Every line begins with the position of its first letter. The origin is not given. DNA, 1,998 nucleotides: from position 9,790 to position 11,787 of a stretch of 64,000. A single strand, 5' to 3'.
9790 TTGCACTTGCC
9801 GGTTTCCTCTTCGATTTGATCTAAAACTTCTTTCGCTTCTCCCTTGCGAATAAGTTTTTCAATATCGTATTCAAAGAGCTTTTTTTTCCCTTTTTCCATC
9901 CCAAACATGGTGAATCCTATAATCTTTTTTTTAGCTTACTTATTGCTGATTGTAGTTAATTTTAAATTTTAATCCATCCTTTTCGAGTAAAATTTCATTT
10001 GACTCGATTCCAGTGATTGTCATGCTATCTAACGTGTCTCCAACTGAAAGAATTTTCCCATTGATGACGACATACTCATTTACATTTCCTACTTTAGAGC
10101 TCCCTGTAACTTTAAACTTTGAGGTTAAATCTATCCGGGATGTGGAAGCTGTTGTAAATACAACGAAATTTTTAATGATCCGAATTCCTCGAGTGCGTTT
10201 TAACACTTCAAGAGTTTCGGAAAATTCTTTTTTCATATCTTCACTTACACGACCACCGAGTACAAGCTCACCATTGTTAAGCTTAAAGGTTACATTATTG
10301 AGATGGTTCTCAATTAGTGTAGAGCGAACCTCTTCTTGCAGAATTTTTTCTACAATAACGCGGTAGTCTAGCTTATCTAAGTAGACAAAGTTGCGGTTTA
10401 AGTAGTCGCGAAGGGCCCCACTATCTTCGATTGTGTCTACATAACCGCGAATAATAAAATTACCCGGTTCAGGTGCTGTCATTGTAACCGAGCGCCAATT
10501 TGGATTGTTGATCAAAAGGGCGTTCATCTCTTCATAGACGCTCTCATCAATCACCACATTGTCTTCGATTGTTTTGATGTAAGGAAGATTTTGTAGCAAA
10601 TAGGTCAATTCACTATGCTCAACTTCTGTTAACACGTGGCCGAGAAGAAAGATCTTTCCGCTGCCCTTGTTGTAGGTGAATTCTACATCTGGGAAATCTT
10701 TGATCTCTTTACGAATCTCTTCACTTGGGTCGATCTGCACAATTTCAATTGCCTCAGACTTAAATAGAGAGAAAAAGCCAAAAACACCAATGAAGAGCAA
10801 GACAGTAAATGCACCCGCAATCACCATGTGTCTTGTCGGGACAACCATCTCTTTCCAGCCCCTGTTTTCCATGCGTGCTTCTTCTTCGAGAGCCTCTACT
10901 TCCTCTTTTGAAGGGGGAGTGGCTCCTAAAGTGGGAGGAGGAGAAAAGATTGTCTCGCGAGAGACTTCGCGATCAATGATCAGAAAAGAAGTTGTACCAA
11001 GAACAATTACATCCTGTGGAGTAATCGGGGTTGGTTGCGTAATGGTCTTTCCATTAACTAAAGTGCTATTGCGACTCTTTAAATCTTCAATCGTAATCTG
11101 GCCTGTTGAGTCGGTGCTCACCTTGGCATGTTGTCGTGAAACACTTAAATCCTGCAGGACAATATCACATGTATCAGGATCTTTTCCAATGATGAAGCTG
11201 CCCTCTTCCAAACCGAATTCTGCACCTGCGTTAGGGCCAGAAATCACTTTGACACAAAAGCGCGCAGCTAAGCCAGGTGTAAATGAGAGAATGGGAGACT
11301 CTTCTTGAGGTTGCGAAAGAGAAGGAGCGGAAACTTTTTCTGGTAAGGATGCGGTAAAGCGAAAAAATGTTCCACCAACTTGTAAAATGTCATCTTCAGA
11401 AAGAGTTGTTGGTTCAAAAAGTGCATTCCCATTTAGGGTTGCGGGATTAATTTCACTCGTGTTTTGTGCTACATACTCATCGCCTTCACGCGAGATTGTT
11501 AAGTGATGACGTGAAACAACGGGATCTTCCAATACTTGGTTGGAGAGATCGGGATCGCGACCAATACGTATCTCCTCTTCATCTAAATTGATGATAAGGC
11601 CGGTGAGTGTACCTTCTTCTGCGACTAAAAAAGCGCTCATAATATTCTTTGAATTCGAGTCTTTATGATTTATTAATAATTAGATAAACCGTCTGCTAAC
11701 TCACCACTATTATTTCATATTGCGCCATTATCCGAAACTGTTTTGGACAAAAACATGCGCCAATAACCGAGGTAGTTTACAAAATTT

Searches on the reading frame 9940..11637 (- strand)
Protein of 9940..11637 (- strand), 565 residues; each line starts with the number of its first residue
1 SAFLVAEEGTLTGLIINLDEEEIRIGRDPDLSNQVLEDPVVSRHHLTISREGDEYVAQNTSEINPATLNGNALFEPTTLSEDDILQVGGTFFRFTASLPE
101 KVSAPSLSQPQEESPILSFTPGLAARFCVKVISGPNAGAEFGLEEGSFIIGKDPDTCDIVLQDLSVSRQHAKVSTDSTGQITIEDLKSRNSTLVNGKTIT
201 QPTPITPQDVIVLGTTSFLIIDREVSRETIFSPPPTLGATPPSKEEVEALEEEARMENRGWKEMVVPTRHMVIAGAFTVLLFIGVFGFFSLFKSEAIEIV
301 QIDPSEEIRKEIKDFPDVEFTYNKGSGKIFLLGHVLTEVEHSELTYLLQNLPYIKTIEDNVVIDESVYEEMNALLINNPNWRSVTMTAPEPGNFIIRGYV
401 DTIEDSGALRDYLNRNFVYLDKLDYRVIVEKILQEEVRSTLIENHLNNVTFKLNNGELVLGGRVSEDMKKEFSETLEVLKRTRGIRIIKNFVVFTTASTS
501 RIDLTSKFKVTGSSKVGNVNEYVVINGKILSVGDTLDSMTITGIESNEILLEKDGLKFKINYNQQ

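Call 69: search_protein_families(library=pfam, proteins=[window:9940-11637:-], max_evalue=0.00001)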
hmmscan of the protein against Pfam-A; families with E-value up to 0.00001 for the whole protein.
window:9940-11637:- (565 aa): 6 families
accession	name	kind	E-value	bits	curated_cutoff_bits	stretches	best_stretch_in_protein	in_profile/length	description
PF16697.10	Yop-YscD_cpl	-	3.6e-38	130.1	33.2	2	130-221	1-91/94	Inner membrane component of T3SS, cytoplasmic domain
PF00498.31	FHA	-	3.9e-30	104.5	20.7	2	149-214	2-67/67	FHA domain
PF23862.1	CdsD_C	-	7.1e-24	84.1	27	1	506-561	1-56/56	CdsD C-terminal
PF22598.2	CdsD_PD2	-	1.8e-23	82.7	27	1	364-424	1-61/61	CdsD, periplasmic PD2 domain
PF23863.2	CdsD_PD1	-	5.9e-23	81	33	1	312-360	2-50/50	CdsD PD1 domain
PF16693.10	Yop-YscD_ppl_1st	-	2e-06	27.8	24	0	434-466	4-38/62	YscD/CdsD-like Bon-like domain 1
